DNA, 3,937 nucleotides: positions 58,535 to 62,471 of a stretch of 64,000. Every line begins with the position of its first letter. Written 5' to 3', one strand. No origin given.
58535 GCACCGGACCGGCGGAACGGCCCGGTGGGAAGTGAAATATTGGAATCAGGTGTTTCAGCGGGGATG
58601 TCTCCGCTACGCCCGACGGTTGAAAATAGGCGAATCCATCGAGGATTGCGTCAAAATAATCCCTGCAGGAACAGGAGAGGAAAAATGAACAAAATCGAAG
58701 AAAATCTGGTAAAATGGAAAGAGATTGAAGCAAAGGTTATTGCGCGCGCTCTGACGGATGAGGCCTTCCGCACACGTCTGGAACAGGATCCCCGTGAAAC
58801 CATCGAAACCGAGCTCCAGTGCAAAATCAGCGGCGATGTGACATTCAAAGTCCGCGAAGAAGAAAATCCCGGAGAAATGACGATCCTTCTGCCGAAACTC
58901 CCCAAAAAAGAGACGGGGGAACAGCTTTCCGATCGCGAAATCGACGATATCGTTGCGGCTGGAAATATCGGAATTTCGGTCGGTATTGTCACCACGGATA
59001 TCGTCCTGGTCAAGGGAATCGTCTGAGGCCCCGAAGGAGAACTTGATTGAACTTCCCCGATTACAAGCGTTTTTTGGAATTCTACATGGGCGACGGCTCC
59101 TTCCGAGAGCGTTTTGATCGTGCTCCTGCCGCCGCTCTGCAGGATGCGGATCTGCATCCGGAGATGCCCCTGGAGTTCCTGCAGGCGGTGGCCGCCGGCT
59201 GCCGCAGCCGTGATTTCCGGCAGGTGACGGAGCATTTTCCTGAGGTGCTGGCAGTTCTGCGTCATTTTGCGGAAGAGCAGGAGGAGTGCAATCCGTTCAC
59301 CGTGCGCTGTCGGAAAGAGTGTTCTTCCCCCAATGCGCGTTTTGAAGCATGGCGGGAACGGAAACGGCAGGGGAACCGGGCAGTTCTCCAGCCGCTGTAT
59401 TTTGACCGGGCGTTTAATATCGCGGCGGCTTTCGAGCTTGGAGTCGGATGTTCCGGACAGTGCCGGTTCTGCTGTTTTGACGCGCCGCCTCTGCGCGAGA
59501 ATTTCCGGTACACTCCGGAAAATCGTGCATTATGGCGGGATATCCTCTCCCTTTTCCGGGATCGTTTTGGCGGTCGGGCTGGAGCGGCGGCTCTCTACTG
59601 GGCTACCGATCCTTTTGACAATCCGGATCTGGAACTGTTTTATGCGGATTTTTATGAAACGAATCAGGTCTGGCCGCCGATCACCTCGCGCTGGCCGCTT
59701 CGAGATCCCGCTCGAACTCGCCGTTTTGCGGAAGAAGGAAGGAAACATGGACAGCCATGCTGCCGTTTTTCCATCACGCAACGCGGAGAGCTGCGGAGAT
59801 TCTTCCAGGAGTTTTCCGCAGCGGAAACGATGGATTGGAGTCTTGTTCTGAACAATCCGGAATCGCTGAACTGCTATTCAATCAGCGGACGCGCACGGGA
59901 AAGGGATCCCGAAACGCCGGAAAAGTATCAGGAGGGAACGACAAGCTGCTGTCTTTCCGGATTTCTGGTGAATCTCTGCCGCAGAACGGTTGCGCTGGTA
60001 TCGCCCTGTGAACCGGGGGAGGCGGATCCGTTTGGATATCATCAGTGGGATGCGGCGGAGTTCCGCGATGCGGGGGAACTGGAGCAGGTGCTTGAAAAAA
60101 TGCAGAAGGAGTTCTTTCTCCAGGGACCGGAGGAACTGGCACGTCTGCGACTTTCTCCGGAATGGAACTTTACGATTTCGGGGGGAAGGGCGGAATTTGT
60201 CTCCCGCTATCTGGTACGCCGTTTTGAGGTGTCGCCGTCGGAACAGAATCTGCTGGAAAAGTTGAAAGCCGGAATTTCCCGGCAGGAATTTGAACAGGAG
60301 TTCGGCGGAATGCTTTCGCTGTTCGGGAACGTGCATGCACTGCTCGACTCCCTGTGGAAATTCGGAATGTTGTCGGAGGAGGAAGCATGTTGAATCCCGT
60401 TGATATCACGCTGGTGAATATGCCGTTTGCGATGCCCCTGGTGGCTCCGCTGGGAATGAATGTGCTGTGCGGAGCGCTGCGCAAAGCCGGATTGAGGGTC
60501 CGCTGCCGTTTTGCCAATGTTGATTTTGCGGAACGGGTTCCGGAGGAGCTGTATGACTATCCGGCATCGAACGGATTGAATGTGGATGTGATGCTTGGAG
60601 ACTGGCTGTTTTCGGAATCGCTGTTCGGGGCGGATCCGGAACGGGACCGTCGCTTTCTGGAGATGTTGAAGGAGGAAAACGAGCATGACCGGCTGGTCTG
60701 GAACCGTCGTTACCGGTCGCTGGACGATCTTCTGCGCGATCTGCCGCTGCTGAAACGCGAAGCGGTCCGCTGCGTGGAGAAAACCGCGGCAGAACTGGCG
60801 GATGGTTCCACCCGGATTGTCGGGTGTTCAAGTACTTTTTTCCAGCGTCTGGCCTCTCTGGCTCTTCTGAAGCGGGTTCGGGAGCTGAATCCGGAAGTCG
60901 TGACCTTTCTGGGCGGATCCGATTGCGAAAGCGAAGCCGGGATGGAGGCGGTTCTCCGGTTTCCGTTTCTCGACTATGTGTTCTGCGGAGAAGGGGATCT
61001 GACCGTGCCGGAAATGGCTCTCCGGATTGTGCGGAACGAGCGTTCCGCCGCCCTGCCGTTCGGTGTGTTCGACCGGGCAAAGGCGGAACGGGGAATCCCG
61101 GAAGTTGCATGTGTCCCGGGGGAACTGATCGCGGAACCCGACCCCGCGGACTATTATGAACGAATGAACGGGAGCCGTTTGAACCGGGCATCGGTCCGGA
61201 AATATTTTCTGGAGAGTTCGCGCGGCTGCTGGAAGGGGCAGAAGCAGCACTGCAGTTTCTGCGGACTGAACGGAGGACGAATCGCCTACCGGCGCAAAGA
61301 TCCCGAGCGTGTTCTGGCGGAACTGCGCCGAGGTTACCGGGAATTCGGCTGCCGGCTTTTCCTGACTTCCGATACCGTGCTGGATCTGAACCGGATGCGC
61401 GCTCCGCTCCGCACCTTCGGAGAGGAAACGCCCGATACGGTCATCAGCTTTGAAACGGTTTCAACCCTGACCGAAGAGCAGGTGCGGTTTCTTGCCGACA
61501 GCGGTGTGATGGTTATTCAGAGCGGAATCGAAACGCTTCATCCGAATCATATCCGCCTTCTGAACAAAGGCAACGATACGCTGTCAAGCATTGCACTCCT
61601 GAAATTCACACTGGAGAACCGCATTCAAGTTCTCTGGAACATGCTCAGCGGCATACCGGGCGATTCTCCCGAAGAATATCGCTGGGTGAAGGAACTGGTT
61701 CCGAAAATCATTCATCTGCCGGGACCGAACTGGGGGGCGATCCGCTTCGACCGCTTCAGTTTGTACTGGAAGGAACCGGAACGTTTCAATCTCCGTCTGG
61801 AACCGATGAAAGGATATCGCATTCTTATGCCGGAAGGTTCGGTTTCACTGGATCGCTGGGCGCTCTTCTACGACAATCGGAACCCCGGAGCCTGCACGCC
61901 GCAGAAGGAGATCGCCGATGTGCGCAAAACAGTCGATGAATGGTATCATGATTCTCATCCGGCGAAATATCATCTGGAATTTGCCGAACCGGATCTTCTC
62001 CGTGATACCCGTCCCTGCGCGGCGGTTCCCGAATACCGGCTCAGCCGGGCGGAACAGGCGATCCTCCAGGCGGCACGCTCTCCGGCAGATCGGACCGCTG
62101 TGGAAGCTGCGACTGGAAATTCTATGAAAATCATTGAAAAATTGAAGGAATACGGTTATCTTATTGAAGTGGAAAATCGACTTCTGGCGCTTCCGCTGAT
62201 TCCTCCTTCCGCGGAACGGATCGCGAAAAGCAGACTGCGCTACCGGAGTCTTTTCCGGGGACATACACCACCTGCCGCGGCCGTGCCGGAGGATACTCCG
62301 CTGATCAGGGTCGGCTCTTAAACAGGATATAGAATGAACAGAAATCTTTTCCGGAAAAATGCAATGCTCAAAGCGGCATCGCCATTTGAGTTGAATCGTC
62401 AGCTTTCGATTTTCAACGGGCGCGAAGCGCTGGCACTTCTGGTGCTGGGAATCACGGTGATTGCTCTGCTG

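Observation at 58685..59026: Fourth, mid-operon NHLP precursor with a Cys-free beta-branched hydrophobic core (proteusin-like)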

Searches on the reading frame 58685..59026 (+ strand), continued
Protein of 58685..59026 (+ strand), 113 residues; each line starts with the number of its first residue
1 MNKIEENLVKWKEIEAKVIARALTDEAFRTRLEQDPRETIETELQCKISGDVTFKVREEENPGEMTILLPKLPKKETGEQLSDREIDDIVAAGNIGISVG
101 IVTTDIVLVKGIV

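Call 63: find_encoding_contigs(protein=P0211, flank=8000, max_places=2)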
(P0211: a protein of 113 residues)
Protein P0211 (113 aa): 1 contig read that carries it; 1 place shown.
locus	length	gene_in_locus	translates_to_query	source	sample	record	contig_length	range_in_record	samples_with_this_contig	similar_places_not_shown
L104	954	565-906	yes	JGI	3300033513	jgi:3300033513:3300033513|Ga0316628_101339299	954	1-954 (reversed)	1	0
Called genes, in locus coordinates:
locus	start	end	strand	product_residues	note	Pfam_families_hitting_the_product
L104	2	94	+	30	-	?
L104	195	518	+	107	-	-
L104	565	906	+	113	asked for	PF02979:NHase_alpha (weak)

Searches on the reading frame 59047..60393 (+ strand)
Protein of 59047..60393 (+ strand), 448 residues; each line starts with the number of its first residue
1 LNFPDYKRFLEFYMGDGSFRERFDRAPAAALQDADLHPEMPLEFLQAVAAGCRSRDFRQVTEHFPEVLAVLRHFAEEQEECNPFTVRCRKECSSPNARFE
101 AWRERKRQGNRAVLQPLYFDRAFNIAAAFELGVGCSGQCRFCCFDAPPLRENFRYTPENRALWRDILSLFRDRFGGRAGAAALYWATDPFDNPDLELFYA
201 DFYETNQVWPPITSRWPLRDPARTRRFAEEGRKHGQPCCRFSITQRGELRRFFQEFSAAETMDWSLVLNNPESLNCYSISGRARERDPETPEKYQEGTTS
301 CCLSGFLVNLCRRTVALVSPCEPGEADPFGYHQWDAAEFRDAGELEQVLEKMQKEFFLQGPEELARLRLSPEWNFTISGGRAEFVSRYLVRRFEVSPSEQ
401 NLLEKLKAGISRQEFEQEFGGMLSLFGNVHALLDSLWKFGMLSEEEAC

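Call 3: search_protein_families(library=pfam, proteins=[window:59047-60393:+], max_evalue=0.01)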
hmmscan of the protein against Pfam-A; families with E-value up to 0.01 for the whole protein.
window:59047-60393:+ (448 aa): 0 families

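Call 4: search_protein_families(library=ncbifam, proteins=[window:59047-60393:+], max_evalue=0.01)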
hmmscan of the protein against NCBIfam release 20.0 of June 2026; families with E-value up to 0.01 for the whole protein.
window:59047-60393:+ (448 aa): 1 family
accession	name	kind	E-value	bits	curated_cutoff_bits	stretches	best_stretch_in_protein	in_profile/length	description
TIGR04517.1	rSAM_PoyD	subfamily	5.1e-91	305.8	325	1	6-442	4-445/446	radical SAM family RiPP maturation amino acid epimerase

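Call 21: find_homologous_proteins(query=window:59047-60390:+, max_evalue=1e-10)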
Query window:59047-60390:+ (448 aa): 43 proteins with E <= 1e-10 among 8000 candidates.
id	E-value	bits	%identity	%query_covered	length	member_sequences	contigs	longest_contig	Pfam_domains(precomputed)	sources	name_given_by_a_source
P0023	0.0e+0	1050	100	100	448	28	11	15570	-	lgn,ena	-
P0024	5.1e-252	855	82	100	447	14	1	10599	-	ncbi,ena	-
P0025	6.1e-222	756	74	100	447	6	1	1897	-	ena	-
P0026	6.1e-217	739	73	100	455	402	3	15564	-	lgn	-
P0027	9.8e-189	646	64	100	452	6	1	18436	-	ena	-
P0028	4.8e-164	565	57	99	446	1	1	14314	-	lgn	-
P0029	9.1e-139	481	81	58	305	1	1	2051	-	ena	-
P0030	3.0e-123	430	46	99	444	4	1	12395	-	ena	-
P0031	3.3e-123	430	45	99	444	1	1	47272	-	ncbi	-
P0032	4.1e-117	410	44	99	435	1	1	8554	-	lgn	-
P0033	5.3e-108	380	74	50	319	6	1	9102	-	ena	-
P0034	1.0e-75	274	81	35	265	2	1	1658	-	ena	-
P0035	3.2e-54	203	36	77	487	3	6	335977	PF04055.28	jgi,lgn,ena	jgi:radical SAM family RiPP maturation amino acid epimerase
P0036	2.3e-53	200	34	99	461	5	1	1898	-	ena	-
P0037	2.4e-53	200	32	98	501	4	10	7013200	-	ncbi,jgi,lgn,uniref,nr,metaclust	ncbi:conserved hypothetical protein [Trichormus variabilis ATCC 29413]|uniref:Radical SAM n=2 Tax=An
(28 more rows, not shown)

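Call 22: search_solved_structures(query=window:59047-60390:+, max_evalue=0.01)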
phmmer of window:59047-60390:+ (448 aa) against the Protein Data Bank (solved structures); distinct sequences matched with E-value up to 0.01: 0.

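Call 28: find_related_loci(query=A2, collection=genome_contigs, flank=8000)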
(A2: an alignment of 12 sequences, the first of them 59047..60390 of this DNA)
Query A2 (448 aa) in genome_contigs; peptide patterns used: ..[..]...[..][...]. (x = any residue, [..] = any of these).
154 stretches matched a pattern; 148 encode a relative of the query (tblastn E <= 1e-3); the best 80 are kept; 80 distinct loci.
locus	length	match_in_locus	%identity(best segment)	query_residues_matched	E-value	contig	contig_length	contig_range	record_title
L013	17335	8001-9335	74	1-446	0e+0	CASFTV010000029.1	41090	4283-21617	uncultured bacterium isolate B40_L1_302302_idba_bin.124 genome assembly, contig: B40_L1_302302_idba_bin.124.fa_scaffold_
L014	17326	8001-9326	73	1-446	0e+0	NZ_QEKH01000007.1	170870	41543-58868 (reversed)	Victivallis vadensis strain DSM 14823 Ga0215691_107, whole genome shotgun sequence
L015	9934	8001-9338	64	1-447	0e+0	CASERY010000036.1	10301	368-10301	uncultured bacterium isolate CO.O43.metabat-bins.8 genome assembly, contig: CO.O43.metabat-bins.8.fa_k141_6912340, whole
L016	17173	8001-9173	35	1-388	5e-61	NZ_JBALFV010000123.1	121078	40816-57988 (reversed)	MAG: Nostoc sp. isolate S5 bin 2 NODE_17_length_121078_cov_10.819768, whole genome shotgun sequence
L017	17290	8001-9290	33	2-436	3e-60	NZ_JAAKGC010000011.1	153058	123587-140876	Aetokthonos hydrillicola CCALA 1050 contig_15, whole genome shotgun sequence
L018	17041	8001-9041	37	2-352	9e-60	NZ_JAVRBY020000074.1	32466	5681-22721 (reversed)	MAG: Nostoc sp. DedQUE02 Nostoc_sp_DedQUE02_74, whole genome shotgun sequence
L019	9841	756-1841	35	93-445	2e-58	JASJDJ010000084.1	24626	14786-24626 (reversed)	MAG: Xenococcaceae cyanobacterium MO_188.B32 MO_188.c_1510, whole genome shotgun sequence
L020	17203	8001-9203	32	7-409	1e-57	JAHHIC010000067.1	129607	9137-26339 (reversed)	MAG: Scytonematopsis contorta HA4267-MV1 scaffold_3_c2, whole genome shotgun sequence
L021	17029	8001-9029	36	7-352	1e-56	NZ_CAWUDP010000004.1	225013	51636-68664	Scytonema sp. PCC 10023 isolate Scytonema sp. PCC 10023 NODE_4_length_225013_cov_93.743383, whole genome shotgun sequenc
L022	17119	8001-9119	36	7-376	1e-56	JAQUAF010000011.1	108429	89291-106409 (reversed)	MAG: Verrucomicrobiia bacterium isolate STC_78 NODE_419_length_108429_cov_8.791767_Sandtown_C, whole genome shotgun sequ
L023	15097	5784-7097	30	7-445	8e-57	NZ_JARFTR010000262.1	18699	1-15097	Kamptonema sp. UHCC 0994 NODE_124_length_18699_cov_15.579959, whole genome shotgun sequence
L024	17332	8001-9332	31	7-445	9e-56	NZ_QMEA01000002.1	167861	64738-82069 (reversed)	Brasilonema sp. UFV-L1 scaffold2_cov14, whole genome shotgun sequence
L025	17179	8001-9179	35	7-409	3e-55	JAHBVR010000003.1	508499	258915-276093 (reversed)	MAG: Vulcanimicrobiota bacterium isolate ACE_ERE1 ERE1_3, whole genome shotgun sequence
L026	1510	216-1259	34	7-355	1e-57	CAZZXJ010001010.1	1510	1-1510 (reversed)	MAG: uncultured Stigonema sp. isolate Brown_AA.bin.3 genome assembly, contig: NODE_29481_length_1510_cov_15.039175, whol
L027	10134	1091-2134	35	7-355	8e-55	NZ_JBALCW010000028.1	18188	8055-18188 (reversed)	MAG: Nostoc sp. isolate P12578 bin 22 NODE_1020_length_18188_cov_71.637816, whole genome shotgun sequence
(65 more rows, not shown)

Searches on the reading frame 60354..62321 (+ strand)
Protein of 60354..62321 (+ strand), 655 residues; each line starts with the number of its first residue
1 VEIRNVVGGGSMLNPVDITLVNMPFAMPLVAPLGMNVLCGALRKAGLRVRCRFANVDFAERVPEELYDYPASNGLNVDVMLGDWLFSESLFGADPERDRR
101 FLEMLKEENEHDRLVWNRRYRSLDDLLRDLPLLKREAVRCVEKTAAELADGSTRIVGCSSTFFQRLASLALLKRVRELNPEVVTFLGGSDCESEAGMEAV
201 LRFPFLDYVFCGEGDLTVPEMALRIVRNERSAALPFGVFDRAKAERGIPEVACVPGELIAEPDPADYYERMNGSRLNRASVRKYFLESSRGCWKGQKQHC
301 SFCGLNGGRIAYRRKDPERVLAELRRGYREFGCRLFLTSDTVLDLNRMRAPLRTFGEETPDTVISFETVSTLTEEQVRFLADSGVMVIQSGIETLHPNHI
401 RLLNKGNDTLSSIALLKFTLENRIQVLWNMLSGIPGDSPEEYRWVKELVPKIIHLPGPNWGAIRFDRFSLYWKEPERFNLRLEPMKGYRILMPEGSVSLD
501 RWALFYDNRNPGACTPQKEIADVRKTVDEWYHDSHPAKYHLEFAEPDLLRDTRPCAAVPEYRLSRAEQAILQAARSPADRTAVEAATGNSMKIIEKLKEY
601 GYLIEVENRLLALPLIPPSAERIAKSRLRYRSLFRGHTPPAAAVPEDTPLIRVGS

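Call 3: search_protein_families(library=pfam, proteins=[window:60354-62321:+], max_evalue=0.01)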
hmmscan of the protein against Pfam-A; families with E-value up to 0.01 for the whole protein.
window:60354-62321:+ (655 aa): 2 families
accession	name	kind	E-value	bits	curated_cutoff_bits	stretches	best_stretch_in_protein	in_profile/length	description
PF04055.27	Radical_SAM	-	1.6e-13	51.6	29.5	1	288-443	3-160/166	Radical SAM superfamily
PF02310.24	B12-binding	-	1.8e-06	28.2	32.1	0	142-220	41-119/121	B12 binding domain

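Call 4: search_protein_families(library=ncbifam, proteins=[window:60354-62321:+], max_evalue=0.01)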
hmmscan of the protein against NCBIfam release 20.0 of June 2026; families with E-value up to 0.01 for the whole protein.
window:60354-62321:+ (655 aa): 8 families
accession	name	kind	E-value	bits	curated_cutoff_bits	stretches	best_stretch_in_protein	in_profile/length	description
TIGR03975.1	rSAM_ocin_1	subfamily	1.4e-185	618.3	281.85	1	18-615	1-606/606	RiPP maturation radical SAM C-methyltransferase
TIGR04072.2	rSAM_ladder_B12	equivalog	1.8e-06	26.9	360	1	198-440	113-337/443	lipid biosynthesis B12-binding/radical SAM protein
TIGR02026.1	BchE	equivalog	1.9e-06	27.1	481.35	1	169-349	80-256/497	magnesium-protoporphyrin IX monomethyl ester anaerobic oxidative cyclase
NF050148.1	rSAM_ApyD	equivalog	2.6e-06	26.1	750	1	155-439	77-353/645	RiPP biosynthesis radical SAM protein ApyD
NF040546.1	rSAM_CUAEP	equivalog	4e-05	22.5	500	1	165-444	62-333/468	CUAEP/CCAEP-tail radical SAM (seleno)protein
TIGR04295.1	B12_rSAM_oligo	hypoth_equivalog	0.0024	16.6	400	0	286-407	203-316/422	TIGR04295 family B12-binding domain-containing radical SAM protein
TIGR04385.1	B12_rSAM_cofa1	equivalog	0.0056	15.9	450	0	199-454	116-366/438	B12 lower ligand biosynthesis radical SAM protein BzaD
NF038361.1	rSAM_Sden_1168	equivalog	0.0082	14.7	575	0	285-440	284-439/560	Sden_1168 family B12-binding radical SAM P-methyltransferase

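Call 23: search_solved_structures(query=window:60354-62318:+, max_evalue=0.01)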
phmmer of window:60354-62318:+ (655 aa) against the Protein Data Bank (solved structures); distinct sequences matched with E-value up to 0.01: 0.
